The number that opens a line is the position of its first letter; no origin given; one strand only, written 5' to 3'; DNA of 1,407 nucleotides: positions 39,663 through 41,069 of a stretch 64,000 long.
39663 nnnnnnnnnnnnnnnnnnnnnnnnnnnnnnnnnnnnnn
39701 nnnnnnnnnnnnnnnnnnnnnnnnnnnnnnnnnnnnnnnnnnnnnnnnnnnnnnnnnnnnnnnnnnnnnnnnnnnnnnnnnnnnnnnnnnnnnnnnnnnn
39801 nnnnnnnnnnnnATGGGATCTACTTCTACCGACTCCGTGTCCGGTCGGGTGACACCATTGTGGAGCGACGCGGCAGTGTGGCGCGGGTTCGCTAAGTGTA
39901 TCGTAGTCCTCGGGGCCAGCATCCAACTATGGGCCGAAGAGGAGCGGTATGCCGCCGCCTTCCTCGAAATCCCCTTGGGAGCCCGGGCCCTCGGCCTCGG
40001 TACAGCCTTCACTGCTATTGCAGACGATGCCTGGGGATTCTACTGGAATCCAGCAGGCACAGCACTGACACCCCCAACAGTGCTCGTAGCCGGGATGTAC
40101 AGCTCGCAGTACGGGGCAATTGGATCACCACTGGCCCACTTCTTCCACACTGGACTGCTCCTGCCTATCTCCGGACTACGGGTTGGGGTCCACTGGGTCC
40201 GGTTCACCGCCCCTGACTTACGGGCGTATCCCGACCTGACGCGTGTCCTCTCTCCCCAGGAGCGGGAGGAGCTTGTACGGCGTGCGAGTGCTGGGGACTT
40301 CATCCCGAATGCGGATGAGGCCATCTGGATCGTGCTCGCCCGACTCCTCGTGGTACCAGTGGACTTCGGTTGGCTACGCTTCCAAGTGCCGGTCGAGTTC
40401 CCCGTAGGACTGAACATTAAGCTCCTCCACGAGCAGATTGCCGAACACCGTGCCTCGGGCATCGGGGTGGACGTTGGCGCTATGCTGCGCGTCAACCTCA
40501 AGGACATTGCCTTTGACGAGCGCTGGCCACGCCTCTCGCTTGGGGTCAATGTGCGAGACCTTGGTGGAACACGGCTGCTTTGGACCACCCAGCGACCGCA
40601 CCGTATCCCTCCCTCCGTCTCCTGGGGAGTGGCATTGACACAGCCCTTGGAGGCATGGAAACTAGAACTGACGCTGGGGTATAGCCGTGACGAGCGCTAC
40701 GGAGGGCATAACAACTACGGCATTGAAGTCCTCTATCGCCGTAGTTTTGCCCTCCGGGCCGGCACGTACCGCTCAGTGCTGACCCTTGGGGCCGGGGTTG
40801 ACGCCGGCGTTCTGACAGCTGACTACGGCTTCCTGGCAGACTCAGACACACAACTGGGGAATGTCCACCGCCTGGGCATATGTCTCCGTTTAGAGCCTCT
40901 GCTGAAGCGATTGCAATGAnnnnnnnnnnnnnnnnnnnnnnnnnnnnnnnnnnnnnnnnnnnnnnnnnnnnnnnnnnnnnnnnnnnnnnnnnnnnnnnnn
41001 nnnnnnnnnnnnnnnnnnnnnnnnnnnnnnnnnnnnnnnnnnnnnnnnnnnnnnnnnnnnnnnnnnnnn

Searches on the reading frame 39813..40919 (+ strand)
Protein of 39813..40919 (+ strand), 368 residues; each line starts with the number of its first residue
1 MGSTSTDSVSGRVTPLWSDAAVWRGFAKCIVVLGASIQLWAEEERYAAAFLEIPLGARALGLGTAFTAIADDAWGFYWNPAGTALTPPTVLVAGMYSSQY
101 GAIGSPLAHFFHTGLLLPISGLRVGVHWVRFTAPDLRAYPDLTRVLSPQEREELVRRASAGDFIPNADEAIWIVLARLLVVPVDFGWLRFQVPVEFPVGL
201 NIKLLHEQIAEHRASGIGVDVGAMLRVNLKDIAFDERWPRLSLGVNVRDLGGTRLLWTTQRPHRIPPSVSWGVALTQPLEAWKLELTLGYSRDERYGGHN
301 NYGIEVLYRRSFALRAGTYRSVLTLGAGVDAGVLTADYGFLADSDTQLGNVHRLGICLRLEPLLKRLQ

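Call 72: search_protein_families(library=ncbifam, proteins=[window:39813-40919:+], max_evalue=0.00001)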
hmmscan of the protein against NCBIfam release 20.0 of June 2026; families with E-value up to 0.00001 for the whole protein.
window:39813-40919:+ (368 aa): 4 families
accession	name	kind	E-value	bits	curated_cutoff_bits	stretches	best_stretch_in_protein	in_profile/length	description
NF033709.1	PorV_fam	subfamily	5.2e-24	85.4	90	2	195-357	123-323/326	PorV/PorQ family protein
NF052325.1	PorVQ2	equivalog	7.9e-14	51.3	325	1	36-259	15-207/354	putative type IX sorting system protein PorV2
NF033711.1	T9SS_PorQ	equivalog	3.5e-09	36.1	220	0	30-81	8-60/335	type IX secretion system protein PorQ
NF033710.1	T9SS_OM_PorV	equivalog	4.5e-07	29.4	250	0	46-86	24-64/367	type IX secretion system outer membrane channel protein PorV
